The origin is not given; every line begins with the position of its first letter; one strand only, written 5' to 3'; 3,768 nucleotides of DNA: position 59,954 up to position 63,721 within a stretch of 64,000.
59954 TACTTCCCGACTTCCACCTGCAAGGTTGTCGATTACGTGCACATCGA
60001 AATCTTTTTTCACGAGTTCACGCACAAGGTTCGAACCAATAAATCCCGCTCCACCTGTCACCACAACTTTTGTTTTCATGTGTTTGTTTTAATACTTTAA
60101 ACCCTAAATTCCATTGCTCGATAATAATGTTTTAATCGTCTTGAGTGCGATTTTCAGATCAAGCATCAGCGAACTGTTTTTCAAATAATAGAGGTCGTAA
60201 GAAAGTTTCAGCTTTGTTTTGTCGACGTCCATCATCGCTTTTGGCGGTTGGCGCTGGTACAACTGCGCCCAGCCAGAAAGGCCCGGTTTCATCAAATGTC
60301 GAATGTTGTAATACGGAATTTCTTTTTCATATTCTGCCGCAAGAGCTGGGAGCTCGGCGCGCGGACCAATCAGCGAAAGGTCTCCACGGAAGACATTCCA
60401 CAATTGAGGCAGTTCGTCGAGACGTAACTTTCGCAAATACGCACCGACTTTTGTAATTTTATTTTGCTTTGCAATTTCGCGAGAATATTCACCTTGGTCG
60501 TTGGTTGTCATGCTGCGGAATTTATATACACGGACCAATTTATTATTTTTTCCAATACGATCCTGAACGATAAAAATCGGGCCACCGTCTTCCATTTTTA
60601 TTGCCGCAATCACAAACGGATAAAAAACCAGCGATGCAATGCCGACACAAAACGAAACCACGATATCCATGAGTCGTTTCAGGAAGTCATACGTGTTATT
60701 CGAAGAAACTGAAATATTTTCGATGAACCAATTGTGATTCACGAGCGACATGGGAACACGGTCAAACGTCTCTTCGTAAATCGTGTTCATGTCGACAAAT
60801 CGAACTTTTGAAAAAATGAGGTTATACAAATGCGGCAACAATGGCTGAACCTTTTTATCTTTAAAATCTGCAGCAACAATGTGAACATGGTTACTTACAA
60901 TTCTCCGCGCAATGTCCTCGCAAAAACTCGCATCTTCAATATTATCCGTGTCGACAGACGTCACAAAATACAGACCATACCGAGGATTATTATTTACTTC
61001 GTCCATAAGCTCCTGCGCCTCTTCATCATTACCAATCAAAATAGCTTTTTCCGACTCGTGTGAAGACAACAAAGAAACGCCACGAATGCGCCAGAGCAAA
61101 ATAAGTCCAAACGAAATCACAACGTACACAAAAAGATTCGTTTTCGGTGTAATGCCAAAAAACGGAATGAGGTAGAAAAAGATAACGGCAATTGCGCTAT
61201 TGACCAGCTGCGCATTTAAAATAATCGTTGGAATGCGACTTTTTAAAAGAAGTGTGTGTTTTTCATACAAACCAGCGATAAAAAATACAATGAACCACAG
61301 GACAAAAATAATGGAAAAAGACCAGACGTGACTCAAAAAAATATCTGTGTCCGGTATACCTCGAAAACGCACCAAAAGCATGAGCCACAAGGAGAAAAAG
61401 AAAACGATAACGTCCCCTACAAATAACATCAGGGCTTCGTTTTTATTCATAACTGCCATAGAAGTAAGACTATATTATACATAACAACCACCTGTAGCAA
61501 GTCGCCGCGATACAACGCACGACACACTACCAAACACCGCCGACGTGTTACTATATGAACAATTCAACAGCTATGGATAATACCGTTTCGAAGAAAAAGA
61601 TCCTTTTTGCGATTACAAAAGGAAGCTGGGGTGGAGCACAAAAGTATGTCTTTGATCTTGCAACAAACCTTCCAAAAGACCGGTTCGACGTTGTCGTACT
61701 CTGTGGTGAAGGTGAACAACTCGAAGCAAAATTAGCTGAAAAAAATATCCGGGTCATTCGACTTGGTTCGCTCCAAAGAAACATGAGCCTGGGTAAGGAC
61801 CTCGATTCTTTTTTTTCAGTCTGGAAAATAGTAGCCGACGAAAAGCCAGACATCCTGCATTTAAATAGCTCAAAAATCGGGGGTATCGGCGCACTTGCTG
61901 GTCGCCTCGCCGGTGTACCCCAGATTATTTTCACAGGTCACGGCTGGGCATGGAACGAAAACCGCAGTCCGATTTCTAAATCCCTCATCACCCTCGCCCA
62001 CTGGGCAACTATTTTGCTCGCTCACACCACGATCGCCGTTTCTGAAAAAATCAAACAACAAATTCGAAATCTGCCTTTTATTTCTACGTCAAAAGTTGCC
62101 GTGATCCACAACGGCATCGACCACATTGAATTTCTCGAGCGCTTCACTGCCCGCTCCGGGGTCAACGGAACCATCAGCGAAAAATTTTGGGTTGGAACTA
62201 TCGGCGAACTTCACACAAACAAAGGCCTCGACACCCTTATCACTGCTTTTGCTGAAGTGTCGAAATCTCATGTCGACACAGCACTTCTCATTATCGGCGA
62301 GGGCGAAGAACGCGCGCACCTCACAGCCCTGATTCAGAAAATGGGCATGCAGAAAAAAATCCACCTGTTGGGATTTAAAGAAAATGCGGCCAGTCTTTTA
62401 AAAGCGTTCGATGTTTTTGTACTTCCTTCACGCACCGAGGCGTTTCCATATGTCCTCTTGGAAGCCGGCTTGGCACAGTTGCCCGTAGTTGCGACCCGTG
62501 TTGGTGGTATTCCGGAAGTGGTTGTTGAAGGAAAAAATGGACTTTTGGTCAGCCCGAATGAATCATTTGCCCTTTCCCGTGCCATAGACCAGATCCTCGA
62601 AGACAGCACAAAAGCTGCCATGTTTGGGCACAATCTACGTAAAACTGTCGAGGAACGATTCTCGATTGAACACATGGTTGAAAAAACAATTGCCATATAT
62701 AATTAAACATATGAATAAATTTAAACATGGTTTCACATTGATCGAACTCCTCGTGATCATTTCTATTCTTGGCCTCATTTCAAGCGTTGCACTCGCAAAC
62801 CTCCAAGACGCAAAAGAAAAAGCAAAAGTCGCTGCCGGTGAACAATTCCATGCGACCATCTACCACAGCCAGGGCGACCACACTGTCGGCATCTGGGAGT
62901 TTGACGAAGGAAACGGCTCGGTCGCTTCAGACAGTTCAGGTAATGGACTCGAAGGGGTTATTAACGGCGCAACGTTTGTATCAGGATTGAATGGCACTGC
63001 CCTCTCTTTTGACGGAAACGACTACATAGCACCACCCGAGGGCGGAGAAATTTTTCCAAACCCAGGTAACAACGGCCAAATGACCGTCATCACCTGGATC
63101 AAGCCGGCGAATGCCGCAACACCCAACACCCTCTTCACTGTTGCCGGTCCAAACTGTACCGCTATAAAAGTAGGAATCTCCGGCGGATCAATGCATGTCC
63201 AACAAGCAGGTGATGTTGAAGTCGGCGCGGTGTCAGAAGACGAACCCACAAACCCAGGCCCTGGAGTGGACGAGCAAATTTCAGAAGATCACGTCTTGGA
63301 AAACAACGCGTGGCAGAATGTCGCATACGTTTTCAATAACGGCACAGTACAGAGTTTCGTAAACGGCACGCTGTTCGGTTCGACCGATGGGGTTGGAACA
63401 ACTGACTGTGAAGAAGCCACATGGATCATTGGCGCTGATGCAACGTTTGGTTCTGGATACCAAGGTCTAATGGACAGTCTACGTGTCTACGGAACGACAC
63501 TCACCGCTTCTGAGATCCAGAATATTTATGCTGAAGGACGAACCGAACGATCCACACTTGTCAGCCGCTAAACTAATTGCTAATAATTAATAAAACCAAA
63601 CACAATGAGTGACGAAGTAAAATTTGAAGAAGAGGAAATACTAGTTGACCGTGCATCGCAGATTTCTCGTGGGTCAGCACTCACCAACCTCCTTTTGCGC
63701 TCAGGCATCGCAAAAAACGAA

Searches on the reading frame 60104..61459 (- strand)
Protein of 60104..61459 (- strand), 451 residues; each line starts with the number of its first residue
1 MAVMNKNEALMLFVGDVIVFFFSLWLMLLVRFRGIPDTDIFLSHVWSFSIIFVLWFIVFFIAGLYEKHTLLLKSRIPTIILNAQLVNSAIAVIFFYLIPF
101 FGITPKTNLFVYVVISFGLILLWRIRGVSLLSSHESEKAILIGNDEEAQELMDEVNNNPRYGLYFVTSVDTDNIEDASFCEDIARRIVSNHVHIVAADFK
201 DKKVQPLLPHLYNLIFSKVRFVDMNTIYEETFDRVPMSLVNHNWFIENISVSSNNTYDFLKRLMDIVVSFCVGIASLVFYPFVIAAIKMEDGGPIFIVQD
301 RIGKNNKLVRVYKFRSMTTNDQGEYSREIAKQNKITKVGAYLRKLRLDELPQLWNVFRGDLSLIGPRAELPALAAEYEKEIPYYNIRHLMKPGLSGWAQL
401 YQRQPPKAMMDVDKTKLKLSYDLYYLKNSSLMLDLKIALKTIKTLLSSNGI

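Call 47: search_protein_families(library=pfam, proteins=[window:60104-61459:-], max_evalue=0.001)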
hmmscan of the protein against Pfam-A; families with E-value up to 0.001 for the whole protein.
window:60104-61459:- (451 aa): 1 family
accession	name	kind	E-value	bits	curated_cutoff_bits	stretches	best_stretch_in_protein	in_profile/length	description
PF02397.22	Bac_transf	-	2.1e-55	187.5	27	1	261-446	1-178/179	Bacterial sugar transferase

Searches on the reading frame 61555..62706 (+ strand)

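Call 47: search_protein_families(library=pfam, proteins=[window:61555-62706:+], max_evalue=0.001)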
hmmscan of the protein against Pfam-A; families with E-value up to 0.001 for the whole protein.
window:61555-62706:+ (383 aa): 6 families
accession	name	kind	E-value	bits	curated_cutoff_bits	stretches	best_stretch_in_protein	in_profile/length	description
PF00534.26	Glycos_transf_1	-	1.2e-40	139.3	26.4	1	208-363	13-171/172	Glycosyl transferases group 1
PF13692.12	Glyco_trans_1_4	-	2.1e-37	128.9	27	1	212-350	3-142/142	Glycosyl transferases group 1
PF13439.12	Glyco_transf_4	-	2.2e-27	96.6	28.5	1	25-190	1-168/170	Glycosyltransferase Family 4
PF13579.12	Glyco_trans_4_4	-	1.4e-20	74.6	29.7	1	26-187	1-158/158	Glycosyl transferase 4-like domain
PF13477.12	Glyco_trans_4_2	-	7.5e-12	46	23.4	1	29-132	10-110/139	Glycosyl transferase 4-like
PF20706.3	GT4-conflict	-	1.2e-11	44.7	26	1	156-376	147-383/385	Family 4 Glycosyltransferase in conflict systems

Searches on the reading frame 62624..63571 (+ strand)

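Call 47: search_protein_families(library=pfam, proteins=[window:62624-63571:+], max_evalue=0.001)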
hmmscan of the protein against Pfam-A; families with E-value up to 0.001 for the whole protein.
window:62624-63571:+ (315 aa): 2 families
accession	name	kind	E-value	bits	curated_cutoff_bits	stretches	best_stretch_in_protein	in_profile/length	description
PF13385.13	Laminin_G_3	-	6.5e-20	72.2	27.6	1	131-299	3-151/151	Concanavalin A-like lectin/glucanases superfamily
PF07963.17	N_methyl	-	1.3e-06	28.1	21.2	1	34-57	4-27/27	Prokaryotic N-terminal methylation motif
